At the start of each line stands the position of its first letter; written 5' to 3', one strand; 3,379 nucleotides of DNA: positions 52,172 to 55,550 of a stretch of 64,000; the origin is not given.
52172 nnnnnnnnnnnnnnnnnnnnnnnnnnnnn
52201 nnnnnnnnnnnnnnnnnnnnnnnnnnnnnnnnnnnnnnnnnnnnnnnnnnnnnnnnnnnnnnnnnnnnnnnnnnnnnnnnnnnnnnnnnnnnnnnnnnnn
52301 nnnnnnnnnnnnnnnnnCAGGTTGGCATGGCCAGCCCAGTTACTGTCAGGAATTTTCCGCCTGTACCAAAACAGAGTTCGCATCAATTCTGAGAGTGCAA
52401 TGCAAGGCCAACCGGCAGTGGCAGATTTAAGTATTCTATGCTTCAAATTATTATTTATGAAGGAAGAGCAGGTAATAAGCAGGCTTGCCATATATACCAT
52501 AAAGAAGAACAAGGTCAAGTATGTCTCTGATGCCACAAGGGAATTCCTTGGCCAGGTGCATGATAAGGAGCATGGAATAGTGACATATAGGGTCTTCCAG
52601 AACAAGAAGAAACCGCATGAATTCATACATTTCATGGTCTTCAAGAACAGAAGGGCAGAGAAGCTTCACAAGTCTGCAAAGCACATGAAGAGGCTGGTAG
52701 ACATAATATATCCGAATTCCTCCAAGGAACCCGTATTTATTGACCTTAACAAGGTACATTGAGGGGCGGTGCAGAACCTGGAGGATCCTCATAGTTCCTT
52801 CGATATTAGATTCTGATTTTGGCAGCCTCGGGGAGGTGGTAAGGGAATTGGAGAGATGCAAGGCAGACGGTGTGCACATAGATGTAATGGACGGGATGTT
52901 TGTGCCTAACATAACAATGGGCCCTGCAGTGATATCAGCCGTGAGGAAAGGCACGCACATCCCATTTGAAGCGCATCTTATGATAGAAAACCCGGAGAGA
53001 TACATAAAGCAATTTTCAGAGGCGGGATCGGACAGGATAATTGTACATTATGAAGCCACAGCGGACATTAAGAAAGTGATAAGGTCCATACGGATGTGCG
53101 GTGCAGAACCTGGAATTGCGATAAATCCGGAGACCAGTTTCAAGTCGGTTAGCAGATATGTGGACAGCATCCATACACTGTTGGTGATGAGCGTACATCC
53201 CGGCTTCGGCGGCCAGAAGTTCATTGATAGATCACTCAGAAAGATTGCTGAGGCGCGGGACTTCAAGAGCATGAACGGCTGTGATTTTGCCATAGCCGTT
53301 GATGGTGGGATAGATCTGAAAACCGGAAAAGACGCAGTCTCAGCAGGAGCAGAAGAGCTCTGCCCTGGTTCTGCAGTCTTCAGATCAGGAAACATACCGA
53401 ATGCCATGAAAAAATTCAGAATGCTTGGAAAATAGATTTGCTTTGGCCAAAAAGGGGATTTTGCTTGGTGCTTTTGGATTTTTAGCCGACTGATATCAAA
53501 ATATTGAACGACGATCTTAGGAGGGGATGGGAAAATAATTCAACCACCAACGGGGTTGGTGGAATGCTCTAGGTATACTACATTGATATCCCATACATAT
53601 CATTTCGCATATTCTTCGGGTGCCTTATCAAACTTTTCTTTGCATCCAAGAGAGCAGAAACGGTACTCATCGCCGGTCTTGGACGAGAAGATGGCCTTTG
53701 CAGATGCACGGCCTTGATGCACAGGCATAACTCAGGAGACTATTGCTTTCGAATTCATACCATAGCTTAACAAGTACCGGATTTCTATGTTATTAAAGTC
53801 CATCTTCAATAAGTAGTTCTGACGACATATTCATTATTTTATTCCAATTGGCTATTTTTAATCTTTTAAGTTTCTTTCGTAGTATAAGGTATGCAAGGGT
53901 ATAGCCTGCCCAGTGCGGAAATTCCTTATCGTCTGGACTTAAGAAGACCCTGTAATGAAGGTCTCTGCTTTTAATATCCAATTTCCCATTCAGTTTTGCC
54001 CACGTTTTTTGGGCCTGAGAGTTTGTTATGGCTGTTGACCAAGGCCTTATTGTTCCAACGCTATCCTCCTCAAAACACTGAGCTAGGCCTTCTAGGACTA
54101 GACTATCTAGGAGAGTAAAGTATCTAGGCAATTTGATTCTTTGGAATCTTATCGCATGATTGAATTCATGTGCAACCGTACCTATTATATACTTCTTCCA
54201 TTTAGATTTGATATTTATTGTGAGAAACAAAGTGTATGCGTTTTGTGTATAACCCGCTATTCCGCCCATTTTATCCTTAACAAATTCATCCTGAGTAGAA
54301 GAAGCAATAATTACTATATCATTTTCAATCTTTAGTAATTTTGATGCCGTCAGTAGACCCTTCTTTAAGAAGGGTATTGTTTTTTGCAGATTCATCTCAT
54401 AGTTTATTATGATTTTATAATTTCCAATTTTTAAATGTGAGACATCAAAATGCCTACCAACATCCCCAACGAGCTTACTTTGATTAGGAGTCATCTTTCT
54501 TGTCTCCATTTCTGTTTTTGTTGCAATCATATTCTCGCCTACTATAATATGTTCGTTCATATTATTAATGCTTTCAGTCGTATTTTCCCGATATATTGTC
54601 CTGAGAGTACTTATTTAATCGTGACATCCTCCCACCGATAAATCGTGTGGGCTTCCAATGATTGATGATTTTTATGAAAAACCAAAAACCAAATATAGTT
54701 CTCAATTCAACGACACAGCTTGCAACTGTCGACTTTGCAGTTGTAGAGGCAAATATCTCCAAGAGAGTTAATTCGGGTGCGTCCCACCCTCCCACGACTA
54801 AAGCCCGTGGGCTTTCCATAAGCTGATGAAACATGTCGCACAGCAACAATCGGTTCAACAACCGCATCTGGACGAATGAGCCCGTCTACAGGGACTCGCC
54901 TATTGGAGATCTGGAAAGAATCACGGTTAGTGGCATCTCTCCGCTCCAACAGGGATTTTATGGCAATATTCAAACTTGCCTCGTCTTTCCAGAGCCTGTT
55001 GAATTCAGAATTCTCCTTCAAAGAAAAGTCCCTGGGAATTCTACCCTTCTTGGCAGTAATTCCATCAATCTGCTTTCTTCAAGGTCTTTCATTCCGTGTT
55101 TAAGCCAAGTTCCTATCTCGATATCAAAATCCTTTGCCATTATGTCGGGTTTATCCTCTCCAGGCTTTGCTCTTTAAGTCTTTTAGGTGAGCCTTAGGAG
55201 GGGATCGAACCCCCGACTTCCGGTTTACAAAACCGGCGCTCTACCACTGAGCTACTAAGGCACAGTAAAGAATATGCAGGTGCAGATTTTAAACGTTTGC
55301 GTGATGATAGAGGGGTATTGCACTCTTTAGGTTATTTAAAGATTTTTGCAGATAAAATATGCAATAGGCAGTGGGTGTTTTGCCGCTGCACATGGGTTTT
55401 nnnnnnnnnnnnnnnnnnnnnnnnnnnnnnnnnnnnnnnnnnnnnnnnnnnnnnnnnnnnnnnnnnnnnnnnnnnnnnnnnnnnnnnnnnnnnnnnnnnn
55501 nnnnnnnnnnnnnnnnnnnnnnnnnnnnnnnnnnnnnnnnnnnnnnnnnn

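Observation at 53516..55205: Possible decayed integrated element at tRNA-Thr(UGU): a 13-bp repeat of the tRNA 3' end brackets a 1.7-kb AT-rich cargo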

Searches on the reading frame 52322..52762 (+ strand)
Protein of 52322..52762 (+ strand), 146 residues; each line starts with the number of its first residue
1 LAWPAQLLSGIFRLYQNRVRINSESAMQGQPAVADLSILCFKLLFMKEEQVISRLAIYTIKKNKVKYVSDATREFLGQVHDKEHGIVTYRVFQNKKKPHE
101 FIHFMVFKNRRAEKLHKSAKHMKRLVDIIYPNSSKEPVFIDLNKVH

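Call 7: search_protein_families(library=pfam, max_evalue=1, proteins=[window:52322-52762:+])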
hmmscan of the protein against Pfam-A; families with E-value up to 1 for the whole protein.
window:52322-52762:+ (146 aa): 1 family
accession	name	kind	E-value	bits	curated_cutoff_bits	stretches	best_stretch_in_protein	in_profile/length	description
PF03992.22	ABM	-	5.9e-07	30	23.1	1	57-126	7-76/78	Antibiotic biosynthesis monooxygenase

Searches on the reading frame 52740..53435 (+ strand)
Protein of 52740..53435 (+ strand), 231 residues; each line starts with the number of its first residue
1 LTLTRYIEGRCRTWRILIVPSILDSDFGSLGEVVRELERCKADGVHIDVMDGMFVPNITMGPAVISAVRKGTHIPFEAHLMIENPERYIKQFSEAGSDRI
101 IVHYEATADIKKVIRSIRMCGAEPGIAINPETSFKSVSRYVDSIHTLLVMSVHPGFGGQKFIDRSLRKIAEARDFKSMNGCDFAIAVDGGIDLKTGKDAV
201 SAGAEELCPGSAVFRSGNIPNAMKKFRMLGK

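Call 7: search_protein_families(library=pfam, max_evalue=1, proteins=[window:52740-53435:+])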
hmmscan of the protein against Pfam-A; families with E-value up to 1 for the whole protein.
window:52740-53435:+ (231 aa): 2 families
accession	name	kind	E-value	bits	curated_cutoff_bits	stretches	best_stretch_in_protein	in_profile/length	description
PF00834.25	Ribul_P_3_epim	-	5.1e-64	215.8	21.1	1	18-214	2-198/198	Ribulose-phosphate 3 epimerase family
PF02274.22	ADI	-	0.26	10.7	22.8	1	122-207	134-215/377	Arginine deiminase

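Call 10: find_encoding_contigs(protein=window:52740-53435:+, flank=10000, max_places=10)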
Protein window:52740-53435:+ (231 aa): no gene with exactly this product is on record in the collection.

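Call 11: find_related_loci(query=window:52740-53435:+, collection=genome_contigs, flank=10000)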
Query window:52740-53435:+ (231 aa) in genome_contigs; peptide patterns used: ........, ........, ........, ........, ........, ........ (x = any residue, [..] = any of these).
599 stretches matched a pattern (row limit reached: there are more); 588 encode a relative of the query (tblastn E <= 1e-3); the best 80 are kept; 80 distinct loci.
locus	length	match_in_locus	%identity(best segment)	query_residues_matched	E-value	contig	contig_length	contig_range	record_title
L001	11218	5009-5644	49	16-227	8e-64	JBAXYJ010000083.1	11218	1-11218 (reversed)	MAG: Clostridiaceae bacterium isolate SO_2016_CLC_T1_14 scaffold06150_PH3_Jul14_2016, whole genome shotgun sequence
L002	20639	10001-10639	47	16-228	2e-63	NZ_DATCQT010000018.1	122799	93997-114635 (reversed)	MAG: Clostridium sp. isolate SMAG_U7260 k141_147314, whole genome shotgun sequence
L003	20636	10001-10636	48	16-227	5e-62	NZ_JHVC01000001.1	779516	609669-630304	Clostridium lundense DSM 17049 T514DRAFT_scaffold00001.1_C, whole genome shotgun sequence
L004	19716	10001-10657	45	13-231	2e-61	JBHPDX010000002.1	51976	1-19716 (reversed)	Candidatus Margulisiibacteriota bacterium isolate SAG AM-311-D05 NODE_2_length_51976_cov_31.529073, whole genome shotgun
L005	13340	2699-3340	46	18-231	5e-61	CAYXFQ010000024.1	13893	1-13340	MAG TPA_asm: uncultured Methanomassiliicoccales archaeon isolate binchicken_co173_123 genome assembly, contig: NODE_1498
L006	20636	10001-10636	46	16-227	5e-61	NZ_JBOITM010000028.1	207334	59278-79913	MAG: Clostridium sp. isolate Enrichment3 NODE_16_length_207334_cov_13.597692, whole genome shotgun sequence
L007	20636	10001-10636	47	16-227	1e-60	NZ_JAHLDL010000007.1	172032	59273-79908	Clostridium bowmanii strain DSM 14206 contig00007, whole genome shotgun sequence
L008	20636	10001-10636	48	16-227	1e-60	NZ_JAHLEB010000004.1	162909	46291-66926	Clostridium lacusfryxellense strain DSM 14205 contig00004, whole genome shotgun sequence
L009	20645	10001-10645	47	13-227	1e-60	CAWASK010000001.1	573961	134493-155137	MAG: uncultured delta proteobacterium isolate MFD03899.bin.3.172 genome assembly, contig: contig_1045, whole genome shot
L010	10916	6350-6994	50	15-227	2e-60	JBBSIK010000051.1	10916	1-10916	MAG: Chloroflexia bacterium isolate LS3_sbin.33 LS3_sbin.33_K_184395_L_10916_cov_8.0000, whole genome shotgun sequence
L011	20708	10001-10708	43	2-227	3e-60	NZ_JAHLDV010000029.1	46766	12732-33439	Clostridium frigoris strain DSM 14204 contig00029, whole genome shotgun sequence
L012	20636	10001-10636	46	16-227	4e-60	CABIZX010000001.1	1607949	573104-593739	Clostridiaceae bacterium isolate MGYG-HGUT-00115 genome assembly, contig: .20298_3_26.1, whole genome shotgun sequence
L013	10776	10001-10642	45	18-231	7e-60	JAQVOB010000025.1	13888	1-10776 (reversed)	MAG: Candidatus Methanomethylophilaceae archaeon isolate STF1_170 NODE_12536_length_13888_cov_6.010392_Sandtown_F1, whol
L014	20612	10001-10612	47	16-219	7e-60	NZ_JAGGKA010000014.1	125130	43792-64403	Clostridium tetanomorphum strain DSM 4474 Ga0454106_14, whole genome shotgun sequence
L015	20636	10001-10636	47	16-227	6e-60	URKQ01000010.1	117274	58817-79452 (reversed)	uncultured Clostridium sp. isolate UMGS1088 genome assembly, contig: NODE_72_length_117274_cov_7.415872, whole genome sh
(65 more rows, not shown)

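Call 12: find_homologous_proteins(query=window:52740-53435:+, max_evalue=1e-30)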
Query window:52740-53435:+ (231 aa): 7755 proteins with E <= 1e-30 among 8000 candidates; the best 120 are listed.
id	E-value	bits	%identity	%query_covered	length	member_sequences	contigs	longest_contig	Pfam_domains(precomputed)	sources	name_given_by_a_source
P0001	1.4e-129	449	92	94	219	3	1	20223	PF00834.26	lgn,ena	-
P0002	8.6e-96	338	72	94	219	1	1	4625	PF00834.26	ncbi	-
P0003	2.0e-78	281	57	95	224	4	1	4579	PF00834.26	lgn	-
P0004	2.5e-76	275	61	93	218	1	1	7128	PF00834.26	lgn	-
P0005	2.3e-75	271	60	94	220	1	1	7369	PF00834.26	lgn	-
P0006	8.0e-75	270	74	71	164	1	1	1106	PF00834.26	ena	-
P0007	6.4e-73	263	56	94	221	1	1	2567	PF00834.26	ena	-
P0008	3.0e-69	251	55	92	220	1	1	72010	PF00834.26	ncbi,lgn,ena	-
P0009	5.2e-67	244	53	94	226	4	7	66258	PF00834.26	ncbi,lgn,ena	-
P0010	2.7e-64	235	53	92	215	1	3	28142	PF00834.26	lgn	-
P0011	5.7e-64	234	53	94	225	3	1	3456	PF00834.26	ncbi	-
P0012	7.4e-64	234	52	92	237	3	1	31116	PF00834.26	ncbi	-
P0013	1.8e-63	233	53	92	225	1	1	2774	PF00834.26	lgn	-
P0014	2.4e-62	229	52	93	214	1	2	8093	PF00834.26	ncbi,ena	-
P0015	5.6e-62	228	52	92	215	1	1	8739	PF00834.26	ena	-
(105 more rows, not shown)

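Call 13: find_encoding_contigs(protein=P0001, flank=10000, max_places=4)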
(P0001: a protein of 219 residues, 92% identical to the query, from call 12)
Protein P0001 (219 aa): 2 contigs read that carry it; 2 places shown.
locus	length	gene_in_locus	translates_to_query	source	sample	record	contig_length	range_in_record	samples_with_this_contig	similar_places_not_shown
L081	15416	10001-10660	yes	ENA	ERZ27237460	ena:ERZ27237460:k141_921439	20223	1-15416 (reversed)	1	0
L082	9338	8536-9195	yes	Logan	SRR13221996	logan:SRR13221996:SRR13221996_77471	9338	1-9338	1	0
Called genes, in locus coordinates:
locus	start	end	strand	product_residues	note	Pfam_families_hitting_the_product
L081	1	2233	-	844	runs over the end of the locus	PF17900:Peptidase_M1_N, PF01433:Peptidase_M1, PF11838:ERAP1_C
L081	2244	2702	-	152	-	PF00578:AhpC-TSA, PF08534:Redoxin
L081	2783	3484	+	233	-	-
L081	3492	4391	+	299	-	PF03144:GTP_EFTU_D2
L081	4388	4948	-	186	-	PF13091:PLDc_2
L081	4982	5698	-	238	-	PF01988:VIT1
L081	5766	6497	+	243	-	PF04402:SIMPL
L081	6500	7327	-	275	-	PF03446:NAD_binding_2 (weak), PF03807:F420_oxidored, PF02153:PDH_N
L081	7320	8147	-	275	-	PF00800:PDT, PF01842:ACT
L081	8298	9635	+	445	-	PF12832:MFS_1_like, PF07690:MFS_1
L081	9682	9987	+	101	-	PF03992:ABM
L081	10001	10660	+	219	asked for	PF00834:Ribul_P_3_epim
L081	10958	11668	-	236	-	PF10026:DUF2268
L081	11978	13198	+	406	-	PF01385:OrfB_IS605, PF07282:Cas12f1-like_TNB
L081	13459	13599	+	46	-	-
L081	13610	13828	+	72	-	PF07927:HicA_toxin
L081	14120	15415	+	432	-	?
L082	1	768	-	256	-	?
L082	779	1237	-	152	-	PF00578:AhpC-TSA, PF08534:Redoxin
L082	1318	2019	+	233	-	-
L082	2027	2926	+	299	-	PF03144:GTP_EFTU_D2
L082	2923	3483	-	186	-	PF13091:PLDc_2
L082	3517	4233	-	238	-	PF01988:VIT1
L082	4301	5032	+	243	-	PF04402:SIMPL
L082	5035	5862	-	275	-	PF03446:NAD_binding_2 (weak), PF03807:F420_oxidored, PF02153:PDH_N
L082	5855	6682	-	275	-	PF00800:PDT, PF01842:ACT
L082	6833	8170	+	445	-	PF12832:MFS_1_like, PF07690:MFS_1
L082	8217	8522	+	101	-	PF03992:ABM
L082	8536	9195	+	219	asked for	PF00834:Ribul_P_3_epim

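Call 14: find_encoding_contigs(protein=P0002, flank=10000, max_places=4)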
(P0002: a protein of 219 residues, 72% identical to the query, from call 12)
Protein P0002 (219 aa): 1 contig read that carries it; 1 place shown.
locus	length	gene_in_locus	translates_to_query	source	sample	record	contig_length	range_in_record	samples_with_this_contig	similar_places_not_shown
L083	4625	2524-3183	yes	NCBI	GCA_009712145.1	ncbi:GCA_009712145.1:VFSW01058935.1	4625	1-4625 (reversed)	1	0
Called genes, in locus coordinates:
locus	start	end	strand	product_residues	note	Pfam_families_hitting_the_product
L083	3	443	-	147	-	?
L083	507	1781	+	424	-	PF07690:MFS_1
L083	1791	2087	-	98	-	-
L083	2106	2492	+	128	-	PF03992:ABM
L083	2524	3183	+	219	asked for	PF00834:Ribul_P_3_epim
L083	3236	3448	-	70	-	PF10049:DUF2283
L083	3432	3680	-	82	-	PF14076:DUF4258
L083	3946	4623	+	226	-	?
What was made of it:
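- The block is absent from L083 (call 14).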

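Call 43: find_encoding_contigs(protein=P0004, flank=8000, max_places=2)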
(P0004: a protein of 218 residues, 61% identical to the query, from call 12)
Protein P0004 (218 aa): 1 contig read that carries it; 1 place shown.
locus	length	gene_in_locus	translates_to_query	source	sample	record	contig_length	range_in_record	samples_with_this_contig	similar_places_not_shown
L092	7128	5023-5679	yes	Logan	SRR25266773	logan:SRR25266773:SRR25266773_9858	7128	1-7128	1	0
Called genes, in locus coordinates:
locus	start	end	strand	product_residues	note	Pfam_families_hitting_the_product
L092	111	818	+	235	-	PF04402:SIMPL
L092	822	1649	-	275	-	PF03446:NAD_binding_2, PF03807:F420_oxidored, PF07991:KARI_N (weak), PF02153:PDH_N, PF20463:PDH_C (weak)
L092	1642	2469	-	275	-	PF00800:PDT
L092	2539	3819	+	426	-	PF07690:MFS_1, PF12832:MFS_1_like (weak), PF07690:MFS_1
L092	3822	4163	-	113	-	PF01329:Pterin_4a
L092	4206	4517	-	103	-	-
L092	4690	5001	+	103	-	PF03992:ABM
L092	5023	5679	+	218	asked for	PF00834:Ribul_P_3_epim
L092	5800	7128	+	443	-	?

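Call 44: find_encoding_contigs(protein=P0005, flank=8000, max_places=2)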
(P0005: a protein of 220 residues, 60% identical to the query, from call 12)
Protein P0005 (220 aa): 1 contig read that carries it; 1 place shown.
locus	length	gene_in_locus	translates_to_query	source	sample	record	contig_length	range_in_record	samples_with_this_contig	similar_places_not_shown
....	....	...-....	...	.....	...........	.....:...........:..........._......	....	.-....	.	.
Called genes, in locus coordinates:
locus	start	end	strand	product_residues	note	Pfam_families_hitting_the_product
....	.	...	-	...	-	?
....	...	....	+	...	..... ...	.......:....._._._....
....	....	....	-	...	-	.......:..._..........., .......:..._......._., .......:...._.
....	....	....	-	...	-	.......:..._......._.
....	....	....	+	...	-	-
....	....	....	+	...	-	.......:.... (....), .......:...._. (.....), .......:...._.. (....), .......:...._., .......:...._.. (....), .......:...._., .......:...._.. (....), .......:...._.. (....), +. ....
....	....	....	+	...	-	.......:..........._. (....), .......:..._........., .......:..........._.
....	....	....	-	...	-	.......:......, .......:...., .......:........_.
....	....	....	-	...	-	-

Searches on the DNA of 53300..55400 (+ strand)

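Call 8: search_rna_families(source=window, start=53300, end=55400, threshold=evalue, max_evalue=1)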
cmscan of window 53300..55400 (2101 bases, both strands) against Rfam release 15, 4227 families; matches with E-value up to 1: 2.
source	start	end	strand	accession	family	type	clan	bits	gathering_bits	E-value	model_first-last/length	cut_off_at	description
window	55190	55261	-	RF00005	tRNA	Gene; tRNA;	CL00001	73.4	29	1.2e-15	1-71/71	no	tRNA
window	55189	55261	+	RF04354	Plastid-ycf2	Cis-reg;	-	24.2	65.7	0.045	1-75/75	no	Plastid-ycf2 5UTR RNA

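Call 51: search_dna_similar(query=window:53437-55188:+, collection=plasmids, mode=distant, max_rows=10)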
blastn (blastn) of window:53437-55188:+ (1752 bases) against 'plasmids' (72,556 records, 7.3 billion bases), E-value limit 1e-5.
No match.

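Call 52: search_dna_similar(query=window:53437-55188:+, collection=phages, mode=distant, max_rows=10)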
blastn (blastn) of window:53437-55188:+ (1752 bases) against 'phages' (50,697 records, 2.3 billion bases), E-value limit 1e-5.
No match.
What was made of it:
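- Tried and rejected: blastn of the whole cargo against plasmids and phages found nothing (calls 51, 52).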

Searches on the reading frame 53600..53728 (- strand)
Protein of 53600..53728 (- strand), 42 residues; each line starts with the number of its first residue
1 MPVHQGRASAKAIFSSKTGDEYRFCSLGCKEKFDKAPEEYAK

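Call 7: search_protein_families(library=pfam, max_evalue=1, proteins=[window:53600-53728:-])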
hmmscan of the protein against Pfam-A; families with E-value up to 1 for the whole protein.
window:53600-53728:- (42 aa): 2 families
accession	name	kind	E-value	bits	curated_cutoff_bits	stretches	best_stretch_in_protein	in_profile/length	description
PF04945.19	YHS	-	3.8e-09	36.8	30.3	1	15-41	18-44/47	YHS domain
PF06467.20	zf-FCS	-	0.089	13.1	22.4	1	20-33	26-39/39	MYM-type Zinc finger with FCS sequence motif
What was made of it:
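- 53600..53728 (-): 42-aa YHS-domain miniprotein gene, putatively metal-binding. PF04945 3.8e-9 (call 7).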

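Call 34: search_protein_families(library=ncbifam, max_evalue=10, proteins=[window:53600-53728:-])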
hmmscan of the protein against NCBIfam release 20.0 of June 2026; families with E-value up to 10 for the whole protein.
window:53600-53728:- (42 aa): 0 families

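Call 35: search_protein_families(library=phrogs, max_evalue=10, proteins=[window:53600-53728:-])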
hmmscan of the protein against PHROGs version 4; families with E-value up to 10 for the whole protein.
window:53600-53728:- (42 aa): 1 family
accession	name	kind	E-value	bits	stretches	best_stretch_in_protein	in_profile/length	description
phrog_15471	-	DNA, RNA and nucleotide metabolism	0.14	13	1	12-36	110-134/183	HNH endonuclease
